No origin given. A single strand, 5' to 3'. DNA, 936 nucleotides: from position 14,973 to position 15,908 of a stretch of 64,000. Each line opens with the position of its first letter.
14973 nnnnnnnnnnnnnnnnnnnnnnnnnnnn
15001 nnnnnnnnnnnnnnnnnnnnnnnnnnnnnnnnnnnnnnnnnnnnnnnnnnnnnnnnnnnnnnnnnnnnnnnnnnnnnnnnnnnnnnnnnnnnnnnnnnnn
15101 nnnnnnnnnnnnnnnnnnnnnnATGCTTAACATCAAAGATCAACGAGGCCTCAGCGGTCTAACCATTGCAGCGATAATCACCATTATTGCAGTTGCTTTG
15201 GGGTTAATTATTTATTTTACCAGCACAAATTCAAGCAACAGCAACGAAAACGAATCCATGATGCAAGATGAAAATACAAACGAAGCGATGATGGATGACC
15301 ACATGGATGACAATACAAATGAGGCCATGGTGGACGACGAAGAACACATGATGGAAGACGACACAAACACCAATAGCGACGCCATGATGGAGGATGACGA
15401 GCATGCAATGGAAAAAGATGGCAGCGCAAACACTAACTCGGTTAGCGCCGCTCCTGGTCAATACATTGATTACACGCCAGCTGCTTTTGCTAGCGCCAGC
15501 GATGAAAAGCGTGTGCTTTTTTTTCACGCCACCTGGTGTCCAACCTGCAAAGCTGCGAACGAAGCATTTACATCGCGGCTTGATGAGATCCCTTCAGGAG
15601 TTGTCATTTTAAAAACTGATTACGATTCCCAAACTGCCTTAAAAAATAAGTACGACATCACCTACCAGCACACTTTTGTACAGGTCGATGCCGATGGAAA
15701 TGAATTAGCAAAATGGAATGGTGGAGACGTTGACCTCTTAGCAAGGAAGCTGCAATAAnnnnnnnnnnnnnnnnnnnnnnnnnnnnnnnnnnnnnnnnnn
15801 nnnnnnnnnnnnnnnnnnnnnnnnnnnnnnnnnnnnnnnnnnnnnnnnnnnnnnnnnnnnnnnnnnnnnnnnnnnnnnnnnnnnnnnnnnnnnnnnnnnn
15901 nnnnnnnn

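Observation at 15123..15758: Met/Asp/Glu/His-rich repeat linker in a membrane-anchored thioredoxin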

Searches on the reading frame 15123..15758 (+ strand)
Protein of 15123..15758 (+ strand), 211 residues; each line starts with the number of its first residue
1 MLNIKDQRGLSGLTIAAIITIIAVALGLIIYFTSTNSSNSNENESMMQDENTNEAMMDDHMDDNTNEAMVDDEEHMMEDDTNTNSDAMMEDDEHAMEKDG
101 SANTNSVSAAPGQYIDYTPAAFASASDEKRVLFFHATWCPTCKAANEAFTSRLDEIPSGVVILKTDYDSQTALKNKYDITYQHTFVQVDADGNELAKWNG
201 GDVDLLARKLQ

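Call 3: search_protein_families(library=pfam, proteins=[window:15123-15758:+], max_evalue=0.01)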
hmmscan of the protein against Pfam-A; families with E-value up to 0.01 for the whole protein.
window:15123-15758:+ (211 aa): 7 families
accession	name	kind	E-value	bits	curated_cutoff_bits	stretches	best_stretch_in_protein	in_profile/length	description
PF00085.26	Thioredoxin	-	1e-08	35.5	23.5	1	126-201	17-91/103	Thioredoxin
PF00578.27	AhpC-TSA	-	6e-05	23.4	26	1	124-175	22-75/124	AhpC/TSA family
PF13899.12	Thioredoxin_7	-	0.00025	21.5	27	1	119-168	7-61/83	Thioredoxin-like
PF12685.13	SpoIIIAH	-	0.0036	17.7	30.6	1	17-90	4-79/191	SpoIIIAH-like protein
PF22251.1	PFF1_TM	-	0.0039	17.2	32.3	1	12-106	99-194/300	Vacuolar membrane protease, transmembrane domain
PF08534.16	Redoxin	-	0.0051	17.1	26.6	1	125-170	26-75/148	Redoxin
PF06110.17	TXD17-like_Trx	-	0.0086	16.2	23.1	0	137-175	36-74/119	Thioredoxin domain-containing protein 17-like, thioredoxin domain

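Call 8: find_homologous_proteins(query=window:15123-15755:+)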
Query window:15123-15755:+ (211 aa): 781 proteins with E <= 0.001 among 1077 candidates; the best 120 are listed.
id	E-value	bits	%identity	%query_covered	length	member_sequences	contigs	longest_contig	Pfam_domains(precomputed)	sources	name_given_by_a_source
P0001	1.3e-108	379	87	100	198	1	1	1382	PF00085.27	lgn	-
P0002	1.3e-104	366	100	79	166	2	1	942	PF00085.27,PF13098.14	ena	-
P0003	6.6e-72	259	59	99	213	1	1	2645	PF00085.27,PF13098.14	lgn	-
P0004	1.2e-55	206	49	99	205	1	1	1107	PF00085.27,PF13899.13,PF13098.14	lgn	-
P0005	1.9e-53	199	55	76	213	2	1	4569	PF00085.27,PF08534.17,PF13098.14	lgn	-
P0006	1.6e-52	196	52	95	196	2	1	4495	PF00085.27,PF00578.28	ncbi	-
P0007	1.6e-51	193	52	86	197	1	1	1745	PF00085.27,PF13098.14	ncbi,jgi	-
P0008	1.3e-50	190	46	95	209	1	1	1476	PF00085.27,PF13098.14,PF00578.28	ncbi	-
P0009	7.8e-50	187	38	72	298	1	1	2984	PF00085.27,PF13905.13,PF13098.14,PF05768.21,PF00578.28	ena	-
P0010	1.3e-49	186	52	82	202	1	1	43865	PF00085.27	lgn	-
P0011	4.8e-49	185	47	96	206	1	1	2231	PF00085.27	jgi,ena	-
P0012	1.9e-48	183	39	99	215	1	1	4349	PF00085.27,PF13098.14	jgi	-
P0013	2.2e-48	182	46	57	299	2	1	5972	PF06110.18,PF00085.27,PF08534.17,PF13905.13,PF13098.14,PF14595.13,PF13728.13,PF13899.13,PF05768.21,PF13778.13,PF00578.28,PF11009.15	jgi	jgi:thioredoxin 1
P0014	2.4e-48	182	46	73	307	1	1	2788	PF00085.27,PF13098.14,PF05768.21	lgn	-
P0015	6.2e-48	181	48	90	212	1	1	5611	PF00085.27,PF13899.13,PF13098.14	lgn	-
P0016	6.7e-47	178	48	85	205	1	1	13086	PF00085.27,PF13899.13,PF13098.14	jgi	jgi:thiol-disulfide isomerase/thioredoxin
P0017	8.6e-47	177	47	99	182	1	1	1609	PF00085.27,PF13098.14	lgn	-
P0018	2.0e-46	176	44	90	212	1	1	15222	PF00085.27,PF13098.14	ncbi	-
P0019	2.4e-46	176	46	94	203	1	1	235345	PF00085.27,PF08534.17,PF13098.14,PF00578.28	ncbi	-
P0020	6.3e-46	174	49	84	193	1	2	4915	PF00085.27,PF13098.14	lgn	-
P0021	6.4e-46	174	58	67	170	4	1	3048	PF00085.27,PF13899.13,PF13098.14,PF00578.28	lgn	-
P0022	1.9e-45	173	46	97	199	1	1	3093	PF00085.27,PF13098.14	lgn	-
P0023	4.4e-45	172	48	81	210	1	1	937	PF00085.27,PF00578.28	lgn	-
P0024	9.0e-45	171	53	82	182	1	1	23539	PF00085.27,PF13098.14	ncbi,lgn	-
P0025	1.0e-44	170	44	84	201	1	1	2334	PF00085.27,PF13899.13,PF13098.14,PF00578.28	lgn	-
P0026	1.3e-44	170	50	67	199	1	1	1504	PF00085.27,PF13098.14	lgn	-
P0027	1.4e-44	170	41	80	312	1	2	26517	PF00085.27,PF13905.13,PF13098.14,PF05768.21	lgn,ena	-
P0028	2.0e-44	170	70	44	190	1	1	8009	PF00085.27,PF13098.14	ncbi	-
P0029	2.2e-44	169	45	97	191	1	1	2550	PF00085.27,PF13098.14,PF00578.28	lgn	-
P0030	2.3e-44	169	56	62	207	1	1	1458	PF00085.27,PF13098.14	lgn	-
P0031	2.4e-44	169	44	100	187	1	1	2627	PF00085.27,PF00578.28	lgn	-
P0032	8.5e-44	167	41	77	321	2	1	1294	PF00085.27,PF13899.13,PF13905.13,PF13098.14,PF05768.21,PF00578.28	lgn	-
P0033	1.5e-43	167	47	91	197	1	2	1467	PF00085.27,PF08534.17,PF13899.13,PF13098.14,PF00578.28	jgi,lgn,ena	-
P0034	1.5e-43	167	57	64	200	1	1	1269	PF00085.27,PF13098.14,PF00578.28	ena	-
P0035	3.6e-43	165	42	95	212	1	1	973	PF00085.27,PF13098.14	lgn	-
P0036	4.9e-43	165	54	75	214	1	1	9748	PF00085.27,PF13098.14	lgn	-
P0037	9.0e-43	164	42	98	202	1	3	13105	PF00085.27,PF13098.14,PF00578.28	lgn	-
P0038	9.1e-43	164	43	94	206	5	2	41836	PF00085.27,PF00578.28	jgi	-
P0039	1.4e-42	164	42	92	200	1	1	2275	PF00085.27,PF00578.28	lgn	-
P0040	1.6e-42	163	57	61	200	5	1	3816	PF00085.27,PF13098.14,PF00578.28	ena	-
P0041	3.3e-42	162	46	92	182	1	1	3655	PF00085.27,PF13899.13,PF13098.14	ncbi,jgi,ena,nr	ncbi:thioredoxin family protein [Candidatus Micrarchaeota archaeon]|nr:thioredoxin family protein [C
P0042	3.7e-42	162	44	90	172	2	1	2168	PF00085.27,PF13899.13,PF13098.14,PF00578.28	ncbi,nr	ncbi:thioredoxin family protein, partial [Patescibacteria group bacterium]|nr:thioredoxin family pro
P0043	5.8e-42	161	45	97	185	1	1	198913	PF00085.27,PF13098.14,PF00578.28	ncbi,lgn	-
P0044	7.0e-42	161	44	98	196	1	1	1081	PF00085.27,PF13098.14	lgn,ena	-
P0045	8.0e-42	161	50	70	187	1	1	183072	PF00085.27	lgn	-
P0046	1.9e-41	160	41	92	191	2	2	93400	PF00085.27,PF13098.14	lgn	-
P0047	2.3e-41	160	52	72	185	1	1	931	PF00085.27,PF08534.17,PF13899.13,PF13098.14,PF00578.28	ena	-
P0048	5.4e-41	158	45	94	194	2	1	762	PF00085.27,PF13899.13,PF13098.14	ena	-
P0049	5.7e-41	158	42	99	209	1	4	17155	PF00085.27,PF13098.14,PF00578.28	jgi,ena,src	-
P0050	7.7e-41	158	53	62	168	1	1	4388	PF00085.27,PF13098.14,PF00578.28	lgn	-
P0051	8.6e-41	158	61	52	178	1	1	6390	PF00085.27,PF08534.17,PF13098.14,PF00578.28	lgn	-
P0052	9.3e-41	158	42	98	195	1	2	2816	PF00085.27,PF13098.14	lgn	-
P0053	1.3e-40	157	41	79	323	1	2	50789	PF00085.27,PF13098.14,PF05768.21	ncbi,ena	-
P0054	1.7e-40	157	42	95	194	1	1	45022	PF00085.27,PF00578.28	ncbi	-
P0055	2.0e-40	156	44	95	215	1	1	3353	PF00085.27,PF00578.28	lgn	-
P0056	2.2e-40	156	44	86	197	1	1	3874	PF00085.27,PF13098.14,PF00578.28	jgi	jgi:thiol-disulfide isomerase/thioredoxin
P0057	3.1e-40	156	43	98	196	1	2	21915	PF00085.27,PF08534.17,PF13905.13,PF13098.14,PF00578.28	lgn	-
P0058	3.3e-40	156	48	89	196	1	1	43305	PF00085.27,PF00578.28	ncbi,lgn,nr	ncbi:MAG: thioredoxin family protein [bacterium]|nr:thioredoxin family protein [bacterium]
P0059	3.8e-40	156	54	69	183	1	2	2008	PF00085.27,PF00578.28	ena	-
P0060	4.2e-40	155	61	54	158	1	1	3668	PF00085.27,PF13899.13,PF13098.14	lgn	-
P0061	4.2e-40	155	41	93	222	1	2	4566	PF00085.27,PF13098.14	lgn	-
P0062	4.4e-40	155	45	94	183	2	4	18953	PF00085.27,PF13098.14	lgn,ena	-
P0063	4.6e-40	155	42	90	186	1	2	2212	PF00085.27,PF13098.14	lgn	-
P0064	6.1e-40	155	60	57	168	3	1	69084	PF00085.27,PF13899.13,PF13098.14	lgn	-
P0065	6.4e-40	155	54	64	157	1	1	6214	PF00085.27,PF13098.14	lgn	-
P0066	7.9e-40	155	45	60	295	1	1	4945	PF00085.27,PF13905.13,PF13098.14,PF05768.21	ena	-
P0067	1.2e-39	154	40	69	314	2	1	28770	PF00085.27,PF13098.14,PF05768.21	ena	-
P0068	1.4e-39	154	47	74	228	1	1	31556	PF00085.27,PF13899.13,PF00578.28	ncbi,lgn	-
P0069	1.9e-39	153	66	49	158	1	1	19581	PF00085.27,PF13899.13,PF13098.14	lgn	-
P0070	2.0e-39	153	46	77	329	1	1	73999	PF00085.27,PF10099.15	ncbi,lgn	ncbi:MAG: anti-sigma factor domain-containing protein [Patescibacteria group bacterium]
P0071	2.0e-39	153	43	93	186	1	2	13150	PF00085.27,PF13098.14,PF00578.28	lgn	-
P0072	2.5e-39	153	48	73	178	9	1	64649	PF00085.27,PF13098.14,PF00578.28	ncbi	-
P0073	2.9e-39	153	57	57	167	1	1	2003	PF00085.27,PF13899.13,PF13098.14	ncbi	-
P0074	3.0e-39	153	40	100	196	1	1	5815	PF00085.27,PF13098.14,PF00578.28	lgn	-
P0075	3.0e-39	153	39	71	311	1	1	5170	PF00085.27,PF13905.13,PF13098.14,PF05768.21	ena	-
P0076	3.2e-39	153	53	67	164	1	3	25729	PF00085.27,PF13098.14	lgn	-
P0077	3.9e-39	152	54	63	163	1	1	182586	PF00085.27,PF13098.14,PF00578.28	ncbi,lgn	-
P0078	3.9e-39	152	56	56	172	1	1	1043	PF00085.27,PF13098.14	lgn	-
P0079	4.7e-39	152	39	99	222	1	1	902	PF00085.27,PF13098.14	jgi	-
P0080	5.1e-39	152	54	66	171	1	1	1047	PF00085.27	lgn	-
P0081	5.5e-39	152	52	63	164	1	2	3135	PF00085.27,PF13899.13,PF13098.14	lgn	-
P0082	6.3e-39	152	43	97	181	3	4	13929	PF00085.27,PF13098.14,PF00578.28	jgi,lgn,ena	-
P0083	8.9e-39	151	54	60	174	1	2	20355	PF00085.27,PF13905.13,PF13098.14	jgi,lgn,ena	-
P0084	9.4e-39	151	57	55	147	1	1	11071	PF00085.27,PF13098.14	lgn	-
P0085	1.3e-38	151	45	92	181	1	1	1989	PF00085.27,PF13899.13,PF13098.14,PF00578.28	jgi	jgi:thiol-disulfide isomerase/thioredoxin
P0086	1.4e-38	150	48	73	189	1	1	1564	PF00085.27,PF13098.14,PF00578.28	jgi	-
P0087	1.4e-38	150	52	69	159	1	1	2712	PF00085.27,PF13098.14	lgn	-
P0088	1.5e-38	150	43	88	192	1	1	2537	PF00085.27,PF13098.14,PF00578.28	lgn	-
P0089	1.9e-38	150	48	91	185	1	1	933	PF00085.27,PF13098.14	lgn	-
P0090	2.0e-38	150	53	72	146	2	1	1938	PF00085.27,PF13899.13,PF13098.14,PF00578.28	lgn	-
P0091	2.1e-38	150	49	64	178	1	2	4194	PF00085.27,PF13098.14,PF00578.28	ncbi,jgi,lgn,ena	-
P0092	2.2e-38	150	58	59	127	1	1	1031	PF00085.27,PF13899.13,PF13098.14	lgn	-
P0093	2.3e-38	150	45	94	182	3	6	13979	PF00085.27,PF13899.13,PF13905.13,PF13098.14,PF14595.13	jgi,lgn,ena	-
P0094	3.1e-38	149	41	91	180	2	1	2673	PF00085.27,PF13899.13,PF13098.14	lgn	-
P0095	3.3e-38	149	43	91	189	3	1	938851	PF00085.27,PF13098.14,PF00578.28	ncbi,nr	ncbi:redoxin domain-containing protein [Candidatus Falkowbacteria bacterium]|nr:MAG: redoxin domain-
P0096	4.0e-38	149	43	92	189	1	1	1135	PF00085.27,PF13098.14,PF00578.28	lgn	-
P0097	4.3e-38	149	41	96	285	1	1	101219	PF20606.4,PF00085.27,PF13899.13,PF13098.14,PF00578.28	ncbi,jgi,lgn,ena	jgi:thiol-disulfide isomerase/thioredoxin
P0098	4.3e-38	149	44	96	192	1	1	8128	PF00085.27,PF13098.14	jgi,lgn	jgi:thiol-disulfide isomerase/thioredoxin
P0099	5.1e-38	149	52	67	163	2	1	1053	PF00085.27,PF13899.13,PF13098.14,PF00578.28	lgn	-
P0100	5.5e-38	149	54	65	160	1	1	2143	PF00085.27,PF13905.13,PF13098.14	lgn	-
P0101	5.5e-38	148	51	70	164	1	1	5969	PF00085.27,PF13098.14,PF00578.28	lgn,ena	-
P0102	5.5e-38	148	45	90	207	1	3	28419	PF00085.27,PF13098.14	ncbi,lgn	-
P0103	6.5e-38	148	58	52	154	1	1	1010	PF00085.27,PF13098.14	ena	-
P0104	6.7e-38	148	64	47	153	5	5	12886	PF00085.27,PF13899.13,PF00578.28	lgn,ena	-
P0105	8.5e-38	148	43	92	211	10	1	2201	PF00085.27,PF00578.28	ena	-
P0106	9.6e-38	148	51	65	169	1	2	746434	PF00085.27,PF00578.28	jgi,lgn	jgi:thiol-disulfide isomerase/thioredoxin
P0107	1.0e-37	148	44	94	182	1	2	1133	PF00085.27,PF13098.14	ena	-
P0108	1.3e-37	147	42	99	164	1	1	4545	PF00085.27,PF08534.17,PF13098.14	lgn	-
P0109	1.3e-37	147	44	70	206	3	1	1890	PF00085.27,PF13098.14,PF00578.28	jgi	jgi:thiol-disulfide isomerase/thioredoxin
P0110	1.4e-37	147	60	52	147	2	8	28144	PF00085.27,PF13098.14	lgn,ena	-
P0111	1.5e-37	147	63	46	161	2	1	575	PF00085.27,PF13899.13,PF13098.14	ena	-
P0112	1.6e-37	147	38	94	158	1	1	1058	PF00085.27,PF13899.13,PF13098.14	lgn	-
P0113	1.6e-37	147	42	82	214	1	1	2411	PF00085.27,PF13098.14,PF00578.28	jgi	jgi:thioredoxin 1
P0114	2.5e-37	146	40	94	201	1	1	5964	PF00085.27,PF13098.14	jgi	jgi:thiol-disulfide isomerase/thioredoxin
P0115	2.6e-37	146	50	68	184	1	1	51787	PF00085.27,PF00578.28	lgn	-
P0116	2.8e-37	146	43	93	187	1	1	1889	PF00085.27,PF08534.17,PF13899.13,PF00578.28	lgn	-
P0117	3.0e-37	146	63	48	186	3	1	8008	PF00085.27,PF08534.17,PF13098.14,PF00578.28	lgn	-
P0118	3.0e-37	146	43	87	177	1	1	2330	PF00085.27,PF00578.28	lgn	-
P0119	3.1e-37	146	63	46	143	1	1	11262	PF00085.27,PF13098.14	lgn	-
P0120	3.7e-37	146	52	65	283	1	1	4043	PF20606.4,PF00085.27,PF13098.14,PF00578.28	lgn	-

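Call 24: search_protein_families(library=ncbifam, proteins=[window:15123-15758:+], max_evalue=0.01)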
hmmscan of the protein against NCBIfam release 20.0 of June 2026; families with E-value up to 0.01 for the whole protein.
window:15123-15758:+ (211 aa): 9 families
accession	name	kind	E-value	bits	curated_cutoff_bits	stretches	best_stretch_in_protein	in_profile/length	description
TIGR01068.1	thioredoxin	equivalog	8.3e-07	29.1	96.8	1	125-195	12-81/101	thioredoxin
TIGR01126.1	pdi_dom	equivalog_domain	4.6e-05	23.7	107.2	1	126-201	13-91/105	protein disulfide-isomerase domain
NF041202.1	StoA_CxxC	exception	0.00019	21.3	210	1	126-167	51-92/163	endospore biogenesis thiol-disulfide oxidoreductase StoA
NF043050.1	DisulfRedDsbH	equivalog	0.00022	21.4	190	0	169-197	116-144/166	disulfide reductase DsbH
NF033598.2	elast_bind_EbpS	equivalog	0.00099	18.1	300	1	15-106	312-402/498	elastin-binding protein EbpS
NF011941.0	PRK15412.1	equivalog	0.0012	18.4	359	1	110-192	55-132/185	thiol:disulfide interchange protein DsbE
NF042931.1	SAG1386_EF1546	equivalog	0.0015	18.6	80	1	13-92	31-99/158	SAG1386/EF1546 family surface-associated protein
TIGR00385.1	dsbE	subfamily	0.0016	18.1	123.15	1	128-193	64-128/173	DsbE family thiol:disulfide interchange protein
NF008229.0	PRK10996.1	equivalog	0.0018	18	125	1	113-185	36-110/141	thioredoxin TrxC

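Call 25: find_encoding_contigs(protein=window:15123-15758:+, flank=6000, max_places=3)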
Protein window:15123-15758:+ (211 aa): no gene with exactly this product is on record in the collection.

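Call 26: find_encoding_contigs(protein=P0019, flank=8000, max_places=2)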
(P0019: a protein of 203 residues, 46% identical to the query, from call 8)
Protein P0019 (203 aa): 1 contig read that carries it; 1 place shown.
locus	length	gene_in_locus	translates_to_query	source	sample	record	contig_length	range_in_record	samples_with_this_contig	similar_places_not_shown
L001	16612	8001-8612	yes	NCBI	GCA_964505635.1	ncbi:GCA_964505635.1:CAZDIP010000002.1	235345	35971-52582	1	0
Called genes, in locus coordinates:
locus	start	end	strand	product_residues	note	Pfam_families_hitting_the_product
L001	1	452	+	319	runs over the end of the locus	PF09445:Methyltransf_15 (weak), PF10672:Methyltrans_SAM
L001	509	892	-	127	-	PF00072:Response_reg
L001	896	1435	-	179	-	-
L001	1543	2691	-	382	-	PF00226:DnaJ, PF01556:DnaJ_C, PF00684:DnaJ_CXXCXGXG, PF15777:Anti-TRAP (faint)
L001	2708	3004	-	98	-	PF11950:DUF3467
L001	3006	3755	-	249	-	-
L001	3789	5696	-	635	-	PF00012:HSP70, PF06723:MreB_Mbl, PF00012:HSP70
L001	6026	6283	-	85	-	-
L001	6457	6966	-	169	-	PF01025:GrpE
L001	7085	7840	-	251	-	PF03444:WHD_HrcA (weak), PF01628:HrcA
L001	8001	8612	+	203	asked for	PF13098:Thioredoxin_2 (faint), PF08534:Redoxin (faint), PF00578:AhpC-TSA (weak), PF00085:Thioredoxin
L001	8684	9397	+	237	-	PF02683:DsbD_TM, PF13386:DsbD_2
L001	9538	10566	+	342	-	PF00578:AhpC-TSA, PF08534:Redoxin, PF13905:Thioredoxin_8, PF17991:Thioredoxin_10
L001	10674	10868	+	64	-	PF12844:HTH_19, PF01381:HTH_3, PF13413:HTH_25 (weak), PF13443:HTH_26, PF13560:HTH_31 (weak)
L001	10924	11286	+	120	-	PF09946:DUF2178 (weak)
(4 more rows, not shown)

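Call 27: find_encoding_contigs(protein=P0095, flank=8000, max_places=2)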
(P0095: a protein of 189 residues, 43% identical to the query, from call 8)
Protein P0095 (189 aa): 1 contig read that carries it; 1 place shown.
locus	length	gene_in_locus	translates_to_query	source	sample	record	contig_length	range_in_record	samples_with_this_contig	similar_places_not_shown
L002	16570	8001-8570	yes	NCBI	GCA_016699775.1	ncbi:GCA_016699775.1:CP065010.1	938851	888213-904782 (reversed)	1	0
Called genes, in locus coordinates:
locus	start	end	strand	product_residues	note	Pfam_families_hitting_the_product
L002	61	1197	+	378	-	PF01180:DHO_dh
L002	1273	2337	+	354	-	-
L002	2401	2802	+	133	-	PF07884:VKOR (faint)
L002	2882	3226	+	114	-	-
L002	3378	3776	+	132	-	PF07883:Cupin_2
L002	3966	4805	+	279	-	PF01936:NYN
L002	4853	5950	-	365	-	PF07963:N_methyl (weak), PF09603:Fib_succ_major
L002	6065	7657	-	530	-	PF09603:Fib_succ_major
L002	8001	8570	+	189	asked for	PF13098:Thioredoxin_2 (faint), PF00578:AhpC-TSA, PF00085:Thioredoxin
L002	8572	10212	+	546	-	PF02683:DsbD_TM, PF13386:DsbD_2, PF08534:Redoxin, PF00578:AhpC-TSA, PF13905:Thioredoxin_8, PF17991:Thioredoxin_10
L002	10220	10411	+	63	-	PF12844:HTH_19, PF01381:HTH_3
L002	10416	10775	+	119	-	-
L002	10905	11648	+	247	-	PF20582:UPF0758_N, PF04002:RadC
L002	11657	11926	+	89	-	-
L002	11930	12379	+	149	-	PF01451:LMWPc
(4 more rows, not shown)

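Call 30: find_related_loci(query=A1, collection=genome_contigs, flank=8000)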
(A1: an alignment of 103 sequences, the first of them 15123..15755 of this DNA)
Query A1 (211 aa) in genome_contigs; peptide patterns used: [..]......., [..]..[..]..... (x = any residue, [..] = any of these).
600 stretches matched a pattern (row limit reached: there are more); 572 encode a relative of the query (tblastn E <= 1e-3); the best 80 are kept; 80 distinct loci.
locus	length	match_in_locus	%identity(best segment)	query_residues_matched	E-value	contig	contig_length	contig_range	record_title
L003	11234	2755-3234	55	44-206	4e-52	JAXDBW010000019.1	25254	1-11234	MAG: Patescibacteria group bacterium isolate POMEDNA-B28 Raw2_k127_1263869, whole genome shotgun sequence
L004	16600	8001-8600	46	14-211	7e-52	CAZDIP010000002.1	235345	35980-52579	MAG TPA_asm: uncultured Candidatus Saccharibacteria bacterium isolate SRP342105_co1_325 genome assembly, contig: NODE_45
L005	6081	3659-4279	47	31-211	1e-51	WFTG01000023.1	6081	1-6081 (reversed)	MAG: Patescibacteria group bacterium isolate S139_133 k151_296684, whole genome shotgun sequence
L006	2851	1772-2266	48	46-210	8e-51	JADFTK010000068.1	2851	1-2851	MAG: Patescibacteria group bacterium isolate B9T1L10 B9T1L10_NODE73476, whole genome shotgun sequence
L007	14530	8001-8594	44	16-204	5e-49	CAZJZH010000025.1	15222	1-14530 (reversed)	MAG TPA_asm: uncultured Gammaproteobacteria bacterium isolate SRP334346_co1_66 genome assembly, contig: NODE_3244_length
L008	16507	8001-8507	46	24-211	2e-47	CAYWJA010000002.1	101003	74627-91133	MAG TPA_asm: uncultured Candidatus Peribacteria bacterium isolate SRP077602_co2_400 genome assembly, contig: NODE_257_le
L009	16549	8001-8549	45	13-211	2e-46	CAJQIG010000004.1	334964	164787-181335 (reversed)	uncultured Patescibacteria group bacterium isolate 0.2_20180412_Bin_MAXBIN_228_sub_1 genome assembly, contig: c_00000000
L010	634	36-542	47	50-209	3e-47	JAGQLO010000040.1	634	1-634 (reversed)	MAG: Candidatus Doudnabacteria bacterium isolate HKST-UBA18 NODE_40_length_634_cov_8.000000, whole genome shotgun sequen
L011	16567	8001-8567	44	12-206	2e-43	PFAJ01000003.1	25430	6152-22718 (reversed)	MAG: Candidatus Doudnabacteria bacterium CG10_big_fil_rev_8_21_14_0_10_41_10 CG10_8_21_14_0.10_scaffold_3049_c, whole ge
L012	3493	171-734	40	7-211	2e-43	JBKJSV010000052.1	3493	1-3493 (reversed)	MAG: Candidatus Doudnabacteria bacterium isolate ant_bin.594 k117_1262654, whole genome shotgun sequence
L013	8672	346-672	59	103-211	4e-43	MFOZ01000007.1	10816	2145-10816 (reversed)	MAG: Candidatus Levybacteria bacterium RIFCSPLOWO2_01_FULL_42_15 rifcsplowo2_01_scaffold_14996, whole genome shotgun seq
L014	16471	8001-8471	47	56-211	1e-42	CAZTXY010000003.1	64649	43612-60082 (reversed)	MAG TPA_asm: uncultured Candidatus Saccharibacteria bacterium isolate SRP192515_co2_146 genome assembly, contig: NODE_25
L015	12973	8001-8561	42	12-211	2e-42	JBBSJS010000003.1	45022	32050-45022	MAG: Candidatus Doudnabacteria bacterium isolate LS4_metabat2.068 LS4_metabat2.068_K_460223_L_45022_cov_9.0000, whole ge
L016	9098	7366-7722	56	89-204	7e-42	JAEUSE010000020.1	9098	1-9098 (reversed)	MAG: Candidatus Doudnabacteria bacterium isolate new MAG-295 NODE_20_length_9098_cov_3.540406, whole genome shotgun sequ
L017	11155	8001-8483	45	42-211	9e-42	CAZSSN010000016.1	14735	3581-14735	MAG TPA_asm: uncultured Candidatus Saccharibacteria bacterium isolate SRP286056_co3_12 genome assembly, contig: NODE_431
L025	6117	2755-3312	41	18-199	1e-38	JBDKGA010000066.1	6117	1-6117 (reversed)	MAG: Candidatus Parcubacteria bacterium isolate farmington_2019_sw_WHONDRS-S19S_0053_B_bin.33 scaffold_1482571, whole ge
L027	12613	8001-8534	38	21-211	3e-38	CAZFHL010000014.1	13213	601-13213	MAG TPA_asm: uncultured Candidatus Saccharibacteria bacterium isolate SRP150892_co2_467 genome assembly, contig: NODE_69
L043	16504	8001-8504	38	15-211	5e-36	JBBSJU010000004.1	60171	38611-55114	MAG: Candidatus Paceibacteria bacterium isolate LS4_metabat2.077 LS4_metabat2.077_K_2144277_L_60171_cov_9.9805, whole ge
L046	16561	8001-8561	38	15-200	7e-36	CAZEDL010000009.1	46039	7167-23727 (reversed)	MAG TPA_asm: uncultured Gammaproteobacteria bacterium isolate SRP342105_co1_41 genome assembly, contig: NODE_966_length_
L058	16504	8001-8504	40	21-200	4e-35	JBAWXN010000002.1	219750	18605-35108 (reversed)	MAG: bacterium isolate ELA064 MAG064_2, whole genome shotgun sequence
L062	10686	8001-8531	38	21-211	1e-34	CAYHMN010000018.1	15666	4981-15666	MAG TPA_asm: uncultured Candidatus Saccharibacteria bacterium isolate ERP119705_co13_453 genome assembly, contig: NODE_4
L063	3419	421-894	37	18-200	3e-34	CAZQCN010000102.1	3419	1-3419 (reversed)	MAG TPA_asm: uncultured Candidatus Peribacteria bacterium isolate SRP286056_co1_780 genome assembly, contig: NODE_45304_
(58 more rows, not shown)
